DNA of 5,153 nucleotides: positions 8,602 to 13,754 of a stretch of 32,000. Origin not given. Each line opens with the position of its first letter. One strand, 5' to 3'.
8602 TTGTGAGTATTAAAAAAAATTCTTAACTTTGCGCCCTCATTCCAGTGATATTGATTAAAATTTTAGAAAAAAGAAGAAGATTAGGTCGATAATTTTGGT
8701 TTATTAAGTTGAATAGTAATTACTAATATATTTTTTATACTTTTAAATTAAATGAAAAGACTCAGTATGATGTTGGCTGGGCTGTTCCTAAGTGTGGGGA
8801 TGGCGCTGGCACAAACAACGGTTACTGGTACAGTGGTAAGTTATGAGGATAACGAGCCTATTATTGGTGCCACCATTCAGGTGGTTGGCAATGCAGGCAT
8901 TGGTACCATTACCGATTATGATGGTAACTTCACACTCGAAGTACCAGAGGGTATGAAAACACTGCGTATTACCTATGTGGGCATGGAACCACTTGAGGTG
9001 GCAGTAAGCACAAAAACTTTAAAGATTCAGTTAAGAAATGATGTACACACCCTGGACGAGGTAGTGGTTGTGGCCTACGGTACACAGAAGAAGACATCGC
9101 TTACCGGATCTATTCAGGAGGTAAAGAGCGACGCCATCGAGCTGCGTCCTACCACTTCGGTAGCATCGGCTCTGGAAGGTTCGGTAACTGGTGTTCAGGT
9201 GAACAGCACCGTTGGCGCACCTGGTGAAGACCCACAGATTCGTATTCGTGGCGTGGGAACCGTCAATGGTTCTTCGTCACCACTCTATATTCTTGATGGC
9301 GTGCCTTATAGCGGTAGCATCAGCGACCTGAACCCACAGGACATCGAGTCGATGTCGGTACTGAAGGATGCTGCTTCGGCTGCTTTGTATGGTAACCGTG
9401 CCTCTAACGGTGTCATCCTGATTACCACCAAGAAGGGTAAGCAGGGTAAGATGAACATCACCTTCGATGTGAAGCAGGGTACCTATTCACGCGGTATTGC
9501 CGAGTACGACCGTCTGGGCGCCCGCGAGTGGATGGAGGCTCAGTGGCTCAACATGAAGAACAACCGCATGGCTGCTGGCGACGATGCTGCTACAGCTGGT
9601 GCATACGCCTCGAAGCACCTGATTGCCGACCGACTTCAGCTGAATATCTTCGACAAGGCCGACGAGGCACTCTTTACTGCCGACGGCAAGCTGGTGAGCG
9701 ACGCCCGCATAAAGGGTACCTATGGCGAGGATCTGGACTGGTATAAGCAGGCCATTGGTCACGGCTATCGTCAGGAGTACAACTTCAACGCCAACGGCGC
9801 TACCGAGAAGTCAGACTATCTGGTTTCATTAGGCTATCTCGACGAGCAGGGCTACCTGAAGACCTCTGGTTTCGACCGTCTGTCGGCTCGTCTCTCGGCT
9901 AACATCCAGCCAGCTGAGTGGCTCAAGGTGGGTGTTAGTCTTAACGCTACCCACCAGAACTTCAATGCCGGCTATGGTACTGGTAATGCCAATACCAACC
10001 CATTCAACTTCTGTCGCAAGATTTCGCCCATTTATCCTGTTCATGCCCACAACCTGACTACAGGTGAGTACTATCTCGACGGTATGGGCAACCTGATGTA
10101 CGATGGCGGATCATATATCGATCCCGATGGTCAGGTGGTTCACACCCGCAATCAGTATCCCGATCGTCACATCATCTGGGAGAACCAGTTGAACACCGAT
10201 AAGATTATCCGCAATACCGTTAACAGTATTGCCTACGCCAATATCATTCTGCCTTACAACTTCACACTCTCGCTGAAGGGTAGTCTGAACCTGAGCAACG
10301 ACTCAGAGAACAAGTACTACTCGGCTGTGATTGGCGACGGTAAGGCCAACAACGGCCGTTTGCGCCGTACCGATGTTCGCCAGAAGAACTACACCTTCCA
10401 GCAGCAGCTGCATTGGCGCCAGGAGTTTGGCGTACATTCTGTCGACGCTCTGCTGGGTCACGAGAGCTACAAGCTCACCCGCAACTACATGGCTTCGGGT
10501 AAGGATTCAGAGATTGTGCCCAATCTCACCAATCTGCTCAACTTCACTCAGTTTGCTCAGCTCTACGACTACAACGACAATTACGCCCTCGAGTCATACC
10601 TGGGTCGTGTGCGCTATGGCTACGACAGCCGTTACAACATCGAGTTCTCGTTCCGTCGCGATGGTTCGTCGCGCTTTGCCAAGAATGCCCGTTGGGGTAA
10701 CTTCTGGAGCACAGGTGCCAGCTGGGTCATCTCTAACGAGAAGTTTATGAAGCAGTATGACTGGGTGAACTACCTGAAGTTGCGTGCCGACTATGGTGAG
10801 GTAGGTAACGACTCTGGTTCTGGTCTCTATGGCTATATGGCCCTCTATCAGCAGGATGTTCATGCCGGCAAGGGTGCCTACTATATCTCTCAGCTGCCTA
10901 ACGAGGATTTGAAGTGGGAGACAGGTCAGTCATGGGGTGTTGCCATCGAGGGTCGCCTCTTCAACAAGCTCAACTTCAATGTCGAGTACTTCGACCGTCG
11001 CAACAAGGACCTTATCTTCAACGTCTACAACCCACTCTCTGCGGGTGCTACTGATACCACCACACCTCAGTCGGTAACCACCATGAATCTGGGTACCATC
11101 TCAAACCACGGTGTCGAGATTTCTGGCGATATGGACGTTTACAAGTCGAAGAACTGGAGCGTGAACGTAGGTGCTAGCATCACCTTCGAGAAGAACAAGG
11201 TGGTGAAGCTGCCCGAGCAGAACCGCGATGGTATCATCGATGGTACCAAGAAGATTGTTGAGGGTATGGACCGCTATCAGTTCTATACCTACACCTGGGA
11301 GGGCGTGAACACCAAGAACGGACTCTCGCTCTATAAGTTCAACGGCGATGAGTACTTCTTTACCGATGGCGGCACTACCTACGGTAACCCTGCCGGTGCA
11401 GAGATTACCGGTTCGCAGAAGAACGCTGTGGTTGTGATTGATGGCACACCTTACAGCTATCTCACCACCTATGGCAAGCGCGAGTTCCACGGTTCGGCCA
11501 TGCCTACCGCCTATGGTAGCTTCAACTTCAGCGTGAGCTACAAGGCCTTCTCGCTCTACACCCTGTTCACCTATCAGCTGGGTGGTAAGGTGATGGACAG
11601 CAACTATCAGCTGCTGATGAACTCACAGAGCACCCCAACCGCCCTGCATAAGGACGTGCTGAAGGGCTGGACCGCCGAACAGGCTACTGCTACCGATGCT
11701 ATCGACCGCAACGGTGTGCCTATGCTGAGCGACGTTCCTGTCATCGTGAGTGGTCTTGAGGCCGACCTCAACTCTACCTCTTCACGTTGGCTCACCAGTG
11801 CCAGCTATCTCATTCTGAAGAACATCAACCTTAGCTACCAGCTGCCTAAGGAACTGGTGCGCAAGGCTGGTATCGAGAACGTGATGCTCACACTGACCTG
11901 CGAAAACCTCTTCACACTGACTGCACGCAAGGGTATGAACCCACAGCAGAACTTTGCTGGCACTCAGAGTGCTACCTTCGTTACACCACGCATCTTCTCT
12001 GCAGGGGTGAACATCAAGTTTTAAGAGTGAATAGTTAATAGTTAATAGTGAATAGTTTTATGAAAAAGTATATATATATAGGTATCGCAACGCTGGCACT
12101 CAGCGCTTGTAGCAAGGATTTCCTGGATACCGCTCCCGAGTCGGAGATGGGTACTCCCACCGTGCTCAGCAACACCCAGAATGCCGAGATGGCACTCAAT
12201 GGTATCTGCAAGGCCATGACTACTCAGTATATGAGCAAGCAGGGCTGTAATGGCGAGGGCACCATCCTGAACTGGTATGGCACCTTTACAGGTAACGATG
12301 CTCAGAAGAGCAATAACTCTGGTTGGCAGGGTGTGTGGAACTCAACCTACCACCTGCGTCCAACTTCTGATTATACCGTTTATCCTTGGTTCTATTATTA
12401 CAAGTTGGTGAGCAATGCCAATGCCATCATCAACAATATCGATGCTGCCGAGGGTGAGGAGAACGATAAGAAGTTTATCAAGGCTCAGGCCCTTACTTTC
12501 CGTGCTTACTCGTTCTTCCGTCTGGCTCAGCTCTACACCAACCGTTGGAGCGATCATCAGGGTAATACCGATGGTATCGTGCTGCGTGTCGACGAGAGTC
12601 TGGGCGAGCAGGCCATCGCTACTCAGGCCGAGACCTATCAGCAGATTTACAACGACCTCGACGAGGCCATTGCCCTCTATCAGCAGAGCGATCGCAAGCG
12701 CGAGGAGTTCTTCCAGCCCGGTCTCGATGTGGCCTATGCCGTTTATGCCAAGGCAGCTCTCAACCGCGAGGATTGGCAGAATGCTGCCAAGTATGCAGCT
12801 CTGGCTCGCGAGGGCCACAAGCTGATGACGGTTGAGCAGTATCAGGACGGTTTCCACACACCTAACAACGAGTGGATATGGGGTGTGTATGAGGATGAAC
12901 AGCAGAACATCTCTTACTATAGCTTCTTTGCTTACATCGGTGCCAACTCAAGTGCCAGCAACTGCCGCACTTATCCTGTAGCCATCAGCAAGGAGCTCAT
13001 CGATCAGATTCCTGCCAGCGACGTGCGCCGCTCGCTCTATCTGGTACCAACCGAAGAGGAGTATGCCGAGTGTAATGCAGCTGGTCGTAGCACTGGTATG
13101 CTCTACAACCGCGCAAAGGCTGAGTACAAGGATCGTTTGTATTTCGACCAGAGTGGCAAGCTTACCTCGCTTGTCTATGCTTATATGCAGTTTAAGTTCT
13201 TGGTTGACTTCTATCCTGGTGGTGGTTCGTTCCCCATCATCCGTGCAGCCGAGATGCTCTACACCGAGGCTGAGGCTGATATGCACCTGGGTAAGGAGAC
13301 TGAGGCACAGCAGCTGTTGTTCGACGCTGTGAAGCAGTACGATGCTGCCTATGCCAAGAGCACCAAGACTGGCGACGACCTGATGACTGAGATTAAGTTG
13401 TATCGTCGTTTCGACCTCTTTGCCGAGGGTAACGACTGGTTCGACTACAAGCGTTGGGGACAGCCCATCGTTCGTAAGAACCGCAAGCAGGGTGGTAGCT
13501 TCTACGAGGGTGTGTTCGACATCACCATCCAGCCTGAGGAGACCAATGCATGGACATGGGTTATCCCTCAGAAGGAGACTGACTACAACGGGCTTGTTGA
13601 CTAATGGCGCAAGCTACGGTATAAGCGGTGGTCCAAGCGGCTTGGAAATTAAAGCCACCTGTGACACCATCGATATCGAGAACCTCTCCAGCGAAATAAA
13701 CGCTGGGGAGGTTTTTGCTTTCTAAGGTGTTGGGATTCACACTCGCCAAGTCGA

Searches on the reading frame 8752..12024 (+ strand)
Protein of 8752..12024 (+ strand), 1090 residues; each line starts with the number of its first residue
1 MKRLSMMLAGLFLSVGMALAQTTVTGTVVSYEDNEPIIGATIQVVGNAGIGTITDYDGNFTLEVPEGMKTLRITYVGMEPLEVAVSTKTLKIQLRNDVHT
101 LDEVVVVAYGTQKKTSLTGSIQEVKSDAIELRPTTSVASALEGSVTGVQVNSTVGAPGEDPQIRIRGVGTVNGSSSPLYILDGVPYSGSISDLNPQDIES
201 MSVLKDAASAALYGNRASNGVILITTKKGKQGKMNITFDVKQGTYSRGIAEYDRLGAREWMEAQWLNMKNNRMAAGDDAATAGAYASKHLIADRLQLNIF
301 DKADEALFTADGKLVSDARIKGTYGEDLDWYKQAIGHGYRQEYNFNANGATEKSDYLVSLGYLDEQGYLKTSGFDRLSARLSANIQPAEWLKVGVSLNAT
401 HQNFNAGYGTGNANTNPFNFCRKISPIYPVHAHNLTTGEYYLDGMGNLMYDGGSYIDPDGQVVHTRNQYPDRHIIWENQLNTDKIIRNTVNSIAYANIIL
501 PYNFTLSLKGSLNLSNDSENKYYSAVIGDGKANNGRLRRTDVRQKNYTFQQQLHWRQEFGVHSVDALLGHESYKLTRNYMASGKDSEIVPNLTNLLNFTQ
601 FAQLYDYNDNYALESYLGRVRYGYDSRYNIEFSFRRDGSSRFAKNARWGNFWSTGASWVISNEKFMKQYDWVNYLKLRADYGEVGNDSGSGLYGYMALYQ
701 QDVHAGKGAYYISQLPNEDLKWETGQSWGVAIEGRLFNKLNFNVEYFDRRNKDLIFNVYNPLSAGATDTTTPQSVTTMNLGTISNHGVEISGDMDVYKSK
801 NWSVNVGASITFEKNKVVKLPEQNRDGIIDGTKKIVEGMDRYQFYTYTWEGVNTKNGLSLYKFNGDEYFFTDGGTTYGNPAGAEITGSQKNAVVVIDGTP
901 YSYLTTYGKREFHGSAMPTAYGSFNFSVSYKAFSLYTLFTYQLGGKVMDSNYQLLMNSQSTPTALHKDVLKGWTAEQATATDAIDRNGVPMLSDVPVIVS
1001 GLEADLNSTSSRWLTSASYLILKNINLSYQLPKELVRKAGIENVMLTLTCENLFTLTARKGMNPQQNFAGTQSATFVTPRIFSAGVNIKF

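Call 41: search_protein_families(library=pfam, proteins=[window:8752-12024:+])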
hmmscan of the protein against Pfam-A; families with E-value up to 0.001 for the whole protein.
window:8752-12024:+ (1090 aa): 3 families
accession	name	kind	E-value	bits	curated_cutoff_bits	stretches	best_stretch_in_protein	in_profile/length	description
PF07715.20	Plug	-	2.5e-20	73.4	23.9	1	114-221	2-107/107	TonB-dependent Receptor Plug Domain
PF13715.12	CarbopepD_reg_2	-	2.2e-17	63.3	32.2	1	24-106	1-88/88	CarboxypepD_reg-like domain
PF23591.1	CILP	-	3.9e-06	27.2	27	1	21-90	4-70/90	Cartilage intermediate layer protein 1-like domain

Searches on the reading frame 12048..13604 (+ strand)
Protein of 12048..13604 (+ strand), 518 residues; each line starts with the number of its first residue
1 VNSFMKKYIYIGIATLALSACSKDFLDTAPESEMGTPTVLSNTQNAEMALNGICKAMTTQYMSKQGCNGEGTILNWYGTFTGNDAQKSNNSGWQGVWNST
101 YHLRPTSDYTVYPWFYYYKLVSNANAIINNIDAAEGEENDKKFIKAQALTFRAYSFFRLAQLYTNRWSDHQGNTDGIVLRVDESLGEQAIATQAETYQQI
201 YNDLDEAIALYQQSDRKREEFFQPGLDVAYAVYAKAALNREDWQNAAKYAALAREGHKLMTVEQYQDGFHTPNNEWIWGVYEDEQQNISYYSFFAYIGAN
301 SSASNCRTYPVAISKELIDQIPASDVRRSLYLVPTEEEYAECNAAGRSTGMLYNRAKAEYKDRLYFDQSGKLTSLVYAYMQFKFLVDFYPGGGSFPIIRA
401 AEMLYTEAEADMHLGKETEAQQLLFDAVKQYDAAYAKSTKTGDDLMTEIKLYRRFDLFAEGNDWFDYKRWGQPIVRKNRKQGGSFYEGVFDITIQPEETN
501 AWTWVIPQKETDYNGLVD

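Call 41: search_protein_families(library=pfam, proteins=[window:12048-13604:+])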
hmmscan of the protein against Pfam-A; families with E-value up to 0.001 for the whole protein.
window:12048-13604:+ (518 aa): 2 families
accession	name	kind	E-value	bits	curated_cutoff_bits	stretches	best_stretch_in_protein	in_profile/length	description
PF14322.12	SusD-like_3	-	4.4e-17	63.4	27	1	24-236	1-189/191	Starch-binding associating with outer membrane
PF07980.17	SusD_RagB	-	6.7e-14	52.7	23.1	1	375-515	129-289/297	SusD family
